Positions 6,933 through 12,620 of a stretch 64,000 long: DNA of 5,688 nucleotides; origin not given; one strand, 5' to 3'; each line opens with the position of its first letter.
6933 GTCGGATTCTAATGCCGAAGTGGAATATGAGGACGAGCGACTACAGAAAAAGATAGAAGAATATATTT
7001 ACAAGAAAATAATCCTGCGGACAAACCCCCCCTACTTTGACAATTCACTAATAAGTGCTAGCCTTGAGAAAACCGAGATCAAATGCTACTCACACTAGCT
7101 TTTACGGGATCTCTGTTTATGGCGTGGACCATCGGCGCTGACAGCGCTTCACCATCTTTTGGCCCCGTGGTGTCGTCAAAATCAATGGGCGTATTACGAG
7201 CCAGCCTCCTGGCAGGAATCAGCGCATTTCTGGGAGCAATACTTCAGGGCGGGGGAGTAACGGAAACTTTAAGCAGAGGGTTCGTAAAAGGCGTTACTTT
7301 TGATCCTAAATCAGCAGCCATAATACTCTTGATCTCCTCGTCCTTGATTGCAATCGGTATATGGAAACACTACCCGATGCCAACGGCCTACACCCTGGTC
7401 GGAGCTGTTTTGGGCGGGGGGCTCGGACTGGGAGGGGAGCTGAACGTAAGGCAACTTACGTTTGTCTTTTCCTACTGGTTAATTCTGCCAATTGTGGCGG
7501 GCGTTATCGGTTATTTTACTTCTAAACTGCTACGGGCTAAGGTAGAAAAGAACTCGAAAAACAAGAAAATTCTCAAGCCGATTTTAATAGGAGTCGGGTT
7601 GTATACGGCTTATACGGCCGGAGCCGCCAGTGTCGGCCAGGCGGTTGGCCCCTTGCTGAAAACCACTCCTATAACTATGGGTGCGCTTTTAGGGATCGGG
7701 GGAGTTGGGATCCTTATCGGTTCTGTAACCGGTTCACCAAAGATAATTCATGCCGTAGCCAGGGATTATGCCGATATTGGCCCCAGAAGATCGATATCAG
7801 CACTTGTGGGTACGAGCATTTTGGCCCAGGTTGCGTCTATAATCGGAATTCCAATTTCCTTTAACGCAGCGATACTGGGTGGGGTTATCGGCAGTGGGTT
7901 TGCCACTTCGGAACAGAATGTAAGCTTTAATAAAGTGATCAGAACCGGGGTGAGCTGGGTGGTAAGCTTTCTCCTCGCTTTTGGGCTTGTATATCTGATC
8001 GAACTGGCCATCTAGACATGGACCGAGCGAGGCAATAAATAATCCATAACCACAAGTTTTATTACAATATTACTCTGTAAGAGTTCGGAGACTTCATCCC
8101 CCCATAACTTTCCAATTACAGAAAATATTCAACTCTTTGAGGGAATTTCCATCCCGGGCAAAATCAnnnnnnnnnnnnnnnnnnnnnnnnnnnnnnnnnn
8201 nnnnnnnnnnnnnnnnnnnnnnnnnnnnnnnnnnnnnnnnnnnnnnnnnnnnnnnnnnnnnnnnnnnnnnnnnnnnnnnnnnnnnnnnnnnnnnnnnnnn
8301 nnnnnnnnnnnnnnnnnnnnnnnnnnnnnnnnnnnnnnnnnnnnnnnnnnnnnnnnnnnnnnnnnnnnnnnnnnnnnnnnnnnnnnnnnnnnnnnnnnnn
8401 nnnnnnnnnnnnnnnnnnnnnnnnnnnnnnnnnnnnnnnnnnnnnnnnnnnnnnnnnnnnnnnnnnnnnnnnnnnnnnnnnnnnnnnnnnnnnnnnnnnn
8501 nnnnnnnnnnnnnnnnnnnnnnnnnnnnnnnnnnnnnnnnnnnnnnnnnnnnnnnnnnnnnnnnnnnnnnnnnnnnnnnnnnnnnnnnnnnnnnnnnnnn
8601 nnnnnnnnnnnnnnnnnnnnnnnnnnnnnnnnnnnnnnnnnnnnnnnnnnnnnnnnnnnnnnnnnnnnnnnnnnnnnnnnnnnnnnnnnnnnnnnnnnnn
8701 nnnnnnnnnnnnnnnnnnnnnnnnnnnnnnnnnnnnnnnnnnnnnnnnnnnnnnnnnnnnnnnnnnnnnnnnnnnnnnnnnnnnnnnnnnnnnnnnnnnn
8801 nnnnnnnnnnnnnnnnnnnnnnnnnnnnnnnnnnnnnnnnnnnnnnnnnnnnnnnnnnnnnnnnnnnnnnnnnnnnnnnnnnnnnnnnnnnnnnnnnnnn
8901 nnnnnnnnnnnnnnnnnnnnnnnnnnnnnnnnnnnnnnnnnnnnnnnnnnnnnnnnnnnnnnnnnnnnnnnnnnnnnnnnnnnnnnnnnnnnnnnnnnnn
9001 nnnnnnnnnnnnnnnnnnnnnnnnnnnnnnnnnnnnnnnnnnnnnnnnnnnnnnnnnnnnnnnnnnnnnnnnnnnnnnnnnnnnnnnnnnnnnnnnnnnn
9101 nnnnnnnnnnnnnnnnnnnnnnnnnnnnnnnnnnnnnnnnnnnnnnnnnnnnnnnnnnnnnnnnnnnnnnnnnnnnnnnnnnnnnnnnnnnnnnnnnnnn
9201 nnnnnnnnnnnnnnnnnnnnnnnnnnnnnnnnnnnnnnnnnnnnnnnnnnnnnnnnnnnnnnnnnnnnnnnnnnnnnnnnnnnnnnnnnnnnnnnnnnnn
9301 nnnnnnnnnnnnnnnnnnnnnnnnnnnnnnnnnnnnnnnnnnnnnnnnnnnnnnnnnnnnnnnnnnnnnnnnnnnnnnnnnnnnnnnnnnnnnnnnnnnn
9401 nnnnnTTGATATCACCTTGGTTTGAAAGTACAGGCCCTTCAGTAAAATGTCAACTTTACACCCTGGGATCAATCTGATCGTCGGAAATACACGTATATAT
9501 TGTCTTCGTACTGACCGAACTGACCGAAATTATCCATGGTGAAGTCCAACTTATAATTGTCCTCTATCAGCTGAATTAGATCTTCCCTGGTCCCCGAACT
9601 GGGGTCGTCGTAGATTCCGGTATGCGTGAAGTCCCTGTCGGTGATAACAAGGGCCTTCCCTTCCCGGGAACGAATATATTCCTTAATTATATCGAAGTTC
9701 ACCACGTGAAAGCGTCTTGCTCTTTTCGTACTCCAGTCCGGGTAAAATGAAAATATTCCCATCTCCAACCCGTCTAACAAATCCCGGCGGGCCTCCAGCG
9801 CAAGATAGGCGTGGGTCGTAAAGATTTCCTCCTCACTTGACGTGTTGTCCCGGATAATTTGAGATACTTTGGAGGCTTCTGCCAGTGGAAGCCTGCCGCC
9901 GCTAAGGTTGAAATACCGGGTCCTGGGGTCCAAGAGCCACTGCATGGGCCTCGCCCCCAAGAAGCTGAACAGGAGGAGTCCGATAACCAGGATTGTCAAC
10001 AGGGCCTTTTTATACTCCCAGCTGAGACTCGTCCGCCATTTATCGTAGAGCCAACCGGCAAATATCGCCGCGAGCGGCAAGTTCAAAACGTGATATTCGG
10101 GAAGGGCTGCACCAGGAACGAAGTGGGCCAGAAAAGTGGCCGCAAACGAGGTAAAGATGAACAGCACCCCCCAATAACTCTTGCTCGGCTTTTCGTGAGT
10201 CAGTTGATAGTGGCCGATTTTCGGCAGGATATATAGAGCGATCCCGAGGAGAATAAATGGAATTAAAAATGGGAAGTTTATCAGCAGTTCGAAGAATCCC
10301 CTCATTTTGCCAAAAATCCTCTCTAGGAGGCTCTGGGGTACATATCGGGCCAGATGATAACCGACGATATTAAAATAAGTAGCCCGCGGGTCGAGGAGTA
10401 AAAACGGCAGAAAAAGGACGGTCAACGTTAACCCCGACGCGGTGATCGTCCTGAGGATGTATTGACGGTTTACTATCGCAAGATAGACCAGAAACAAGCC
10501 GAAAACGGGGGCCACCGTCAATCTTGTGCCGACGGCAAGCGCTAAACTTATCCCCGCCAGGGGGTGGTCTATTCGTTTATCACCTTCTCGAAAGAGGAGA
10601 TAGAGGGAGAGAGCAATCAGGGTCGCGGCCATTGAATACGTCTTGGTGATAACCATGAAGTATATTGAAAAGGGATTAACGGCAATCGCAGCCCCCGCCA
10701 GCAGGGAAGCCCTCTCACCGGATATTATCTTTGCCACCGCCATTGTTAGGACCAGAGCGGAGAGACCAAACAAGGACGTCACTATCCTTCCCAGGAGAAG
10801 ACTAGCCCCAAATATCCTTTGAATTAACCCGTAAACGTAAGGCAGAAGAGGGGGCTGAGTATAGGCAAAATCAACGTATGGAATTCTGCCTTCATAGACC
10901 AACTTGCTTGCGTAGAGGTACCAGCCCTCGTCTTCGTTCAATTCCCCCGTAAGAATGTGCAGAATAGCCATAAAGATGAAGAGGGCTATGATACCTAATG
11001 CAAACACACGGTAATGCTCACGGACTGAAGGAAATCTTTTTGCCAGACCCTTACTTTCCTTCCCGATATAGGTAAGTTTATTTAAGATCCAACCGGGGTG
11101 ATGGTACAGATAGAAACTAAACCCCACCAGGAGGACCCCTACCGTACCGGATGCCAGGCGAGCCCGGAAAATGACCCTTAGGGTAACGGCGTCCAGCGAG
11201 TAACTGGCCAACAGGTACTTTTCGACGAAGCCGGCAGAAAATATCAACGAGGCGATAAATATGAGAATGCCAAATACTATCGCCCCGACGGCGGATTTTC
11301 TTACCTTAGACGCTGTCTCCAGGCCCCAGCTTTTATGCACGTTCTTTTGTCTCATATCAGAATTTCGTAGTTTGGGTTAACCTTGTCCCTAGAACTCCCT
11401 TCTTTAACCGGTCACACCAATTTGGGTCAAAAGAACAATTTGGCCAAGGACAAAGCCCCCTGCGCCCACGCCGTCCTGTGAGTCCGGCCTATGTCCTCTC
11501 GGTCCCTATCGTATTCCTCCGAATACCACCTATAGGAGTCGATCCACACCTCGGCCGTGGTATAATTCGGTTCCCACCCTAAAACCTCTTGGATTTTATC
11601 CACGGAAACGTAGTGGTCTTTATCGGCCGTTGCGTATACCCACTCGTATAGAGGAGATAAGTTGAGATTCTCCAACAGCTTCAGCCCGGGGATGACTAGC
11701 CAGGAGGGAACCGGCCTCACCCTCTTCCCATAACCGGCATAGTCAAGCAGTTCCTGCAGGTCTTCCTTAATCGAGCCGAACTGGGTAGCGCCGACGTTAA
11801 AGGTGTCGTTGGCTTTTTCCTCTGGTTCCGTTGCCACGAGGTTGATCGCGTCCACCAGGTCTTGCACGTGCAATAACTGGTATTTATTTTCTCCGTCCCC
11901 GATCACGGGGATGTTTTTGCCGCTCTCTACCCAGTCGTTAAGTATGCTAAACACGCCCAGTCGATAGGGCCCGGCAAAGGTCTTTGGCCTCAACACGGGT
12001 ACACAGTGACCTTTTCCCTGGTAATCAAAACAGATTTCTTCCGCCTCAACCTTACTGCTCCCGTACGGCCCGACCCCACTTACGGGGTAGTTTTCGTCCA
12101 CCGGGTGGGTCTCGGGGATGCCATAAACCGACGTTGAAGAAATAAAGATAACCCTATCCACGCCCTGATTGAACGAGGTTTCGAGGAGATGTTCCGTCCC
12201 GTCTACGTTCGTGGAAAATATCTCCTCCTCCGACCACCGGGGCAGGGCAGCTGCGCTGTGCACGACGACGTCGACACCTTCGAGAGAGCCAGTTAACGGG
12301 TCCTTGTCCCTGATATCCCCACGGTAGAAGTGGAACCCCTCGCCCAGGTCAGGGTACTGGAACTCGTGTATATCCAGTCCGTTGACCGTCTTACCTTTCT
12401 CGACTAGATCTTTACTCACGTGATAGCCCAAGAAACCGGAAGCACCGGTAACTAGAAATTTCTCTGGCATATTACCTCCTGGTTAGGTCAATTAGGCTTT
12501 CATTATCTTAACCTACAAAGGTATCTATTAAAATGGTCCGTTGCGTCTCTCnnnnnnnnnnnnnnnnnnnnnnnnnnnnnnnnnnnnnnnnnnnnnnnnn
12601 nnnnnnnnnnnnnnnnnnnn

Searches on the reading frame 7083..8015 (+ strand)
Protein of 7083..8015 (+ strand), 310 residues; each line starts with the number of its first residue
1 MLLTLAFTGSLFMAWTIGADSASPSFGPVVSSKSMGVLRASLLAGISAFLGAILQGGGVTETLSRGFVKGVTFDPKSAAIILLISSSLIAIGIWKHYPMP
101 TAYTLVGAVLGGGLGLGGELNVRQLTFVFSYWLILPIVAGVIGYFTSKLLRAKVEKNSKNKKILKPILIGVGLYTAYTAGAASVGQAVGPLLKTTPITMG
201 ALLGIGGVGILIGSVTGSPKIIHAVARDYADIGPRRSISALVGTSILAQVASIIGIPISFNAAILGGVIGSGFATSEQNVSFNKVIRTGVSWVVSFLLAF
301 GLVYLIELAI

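Call 60: search_protein_families(library=ncbifam, proteins=[window:7083-8015:+], max_evalue=0.00001)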
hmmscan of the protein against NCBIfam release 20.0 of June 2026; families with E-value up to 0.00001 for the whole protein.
window:7083-8015:+ (310 aa): 1 family
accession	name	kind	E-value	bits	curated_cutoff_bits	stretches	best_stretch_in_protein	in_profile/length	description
NF053884.1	SulfPermCysPBac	equivalog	1.4e-33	116.2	400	1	4-306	3-311/354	sulfate permease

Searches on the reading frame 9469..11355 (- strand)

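Call 50: search_protein_families(library=ncbifam, proteins=[window:9469-11355:-], max_evalue=0.00001)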
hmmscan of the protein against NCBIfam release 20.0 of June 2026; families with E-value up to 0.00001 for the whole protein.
window:9469-11355:- (628 aa): 0 families

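Call 91: search_protein_families(library=pfam, proteins=[window:9469-11355:-], max_evalue=0.0001)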
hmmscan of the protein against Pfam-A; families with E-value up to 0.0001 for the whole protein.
window:9469-11355:- (628 aa): 1 family
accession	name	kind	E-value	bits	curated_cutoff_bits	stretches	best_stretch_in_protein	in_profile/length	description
PF13231.12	PMT_2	-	4.6e-09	37.1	26.1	1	167-318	2-157/160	Dolichyl-phosphate-mannose-protein mannosyltransferase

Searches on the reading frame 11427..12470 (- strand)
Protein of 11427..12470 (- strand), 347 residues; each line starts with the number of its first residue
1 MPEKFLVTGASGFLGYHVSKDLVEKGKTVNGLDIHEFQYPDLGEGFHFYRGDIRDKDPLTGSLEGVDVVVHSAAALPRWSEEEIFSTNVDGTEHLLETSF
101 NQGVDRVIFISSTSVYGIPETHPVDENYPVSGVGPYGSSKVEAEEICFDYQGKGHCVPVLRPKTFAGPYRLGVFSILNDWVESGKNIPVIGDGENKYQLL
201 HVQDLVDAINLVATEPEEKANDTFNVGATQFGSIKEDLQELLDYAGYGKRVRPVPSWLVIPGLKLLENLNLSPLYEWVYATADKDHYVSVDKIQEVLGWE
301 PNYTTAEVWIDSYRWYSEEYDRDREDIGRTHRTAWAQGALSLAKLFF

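Call 60: search_protein_families(library=ncbifam, proteins=[window:11427-12470:-], max_evalue=0.00001)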
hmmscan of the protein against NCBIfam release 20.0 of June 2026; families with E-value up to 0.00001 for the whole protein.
window:11427-12470:- (347 aa): 22 families
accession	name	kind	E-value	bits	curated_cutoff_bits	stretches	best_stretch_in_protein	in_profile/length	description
TIGR03466.1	HpnA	hypoth_equivalog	1e-27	96.9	367.65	1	4-171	2-176/327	hopanoid-associated sugar epimerase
TIGR04180.1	EDH_00030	hypoth_equivalog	4.2e-27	95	475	1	6-243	2-254/297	NAD-dependent 4,6-dehydratase LegB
TIGR01179.1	galE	equivalog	3.9e-26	91.6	262.3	1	5-153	2-162/332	UDP-glucose 4-epimerase GalE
NF042422.1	oxyalk_red_OleD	equivalog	3.1e-22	79.4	580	1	4-208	2-210/329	2-alkyl-3-oxoalkanoate reductase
NF042423.1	oxyalk_red_Shew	equivalog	4.1e-21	75.4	580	1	4-169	10-178/331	2-alkyl-3-oxoalkanoate reductase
TIGR01181.1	dTDP_gluc_dehyt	equivalog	1.9e-20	73.2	365.1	1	4-320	1-315/321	dTDP-glucose 4,6-dehydratase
TIGR01746.1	Thioester-redct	subfamily_domain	1.6e-15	57.3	213.35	1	64-257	87-292/371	thioester reductase domain-containing protein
NF041293.1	G6PDh_Azf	equivalog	1.8e-15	57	400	1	1-122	1-125/252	NAD-dependent glucose-6-phosphate dehydrogenase Azf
NF052578.1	StrlDmthSdmBMthl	equivalog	2.1e-13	50.8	600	1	6-250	4-250/328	sterol demethylase protein SdmB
NF043036.1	ErythonDh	equivalog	4.2e-13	49.2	325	1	4-155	2-168/321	D-erythronate dehydrogenase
NF007956.0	PRK10675.1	subfamily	1.4e-12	47.4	394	1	5-151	3-164/338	UDP-glucose 4-epimerase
TIGR03589.1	PseB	equivalog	3.9e-12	45.8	407.75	1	41-112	45-125/324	UDP-N-acetylglucosamine 4,6-dehydratase (inverting)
TIGR02622.1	CDP_4_6_dhtase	equivalog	4e-11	42.7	278.45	1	4-150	6-168/352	CDP-glucose 4,6-dehydratase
TIGR02197.1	heptose_epim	equivalog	5.5e-10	38.9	274.6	1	6-146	2-148/316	ADP-glyceromanno-heptose 6-epimerase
NF004520.0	PRK05865.1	equivalog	7.7e-10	37.3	1509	1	6-114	4-105/854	sugar epimerase family protein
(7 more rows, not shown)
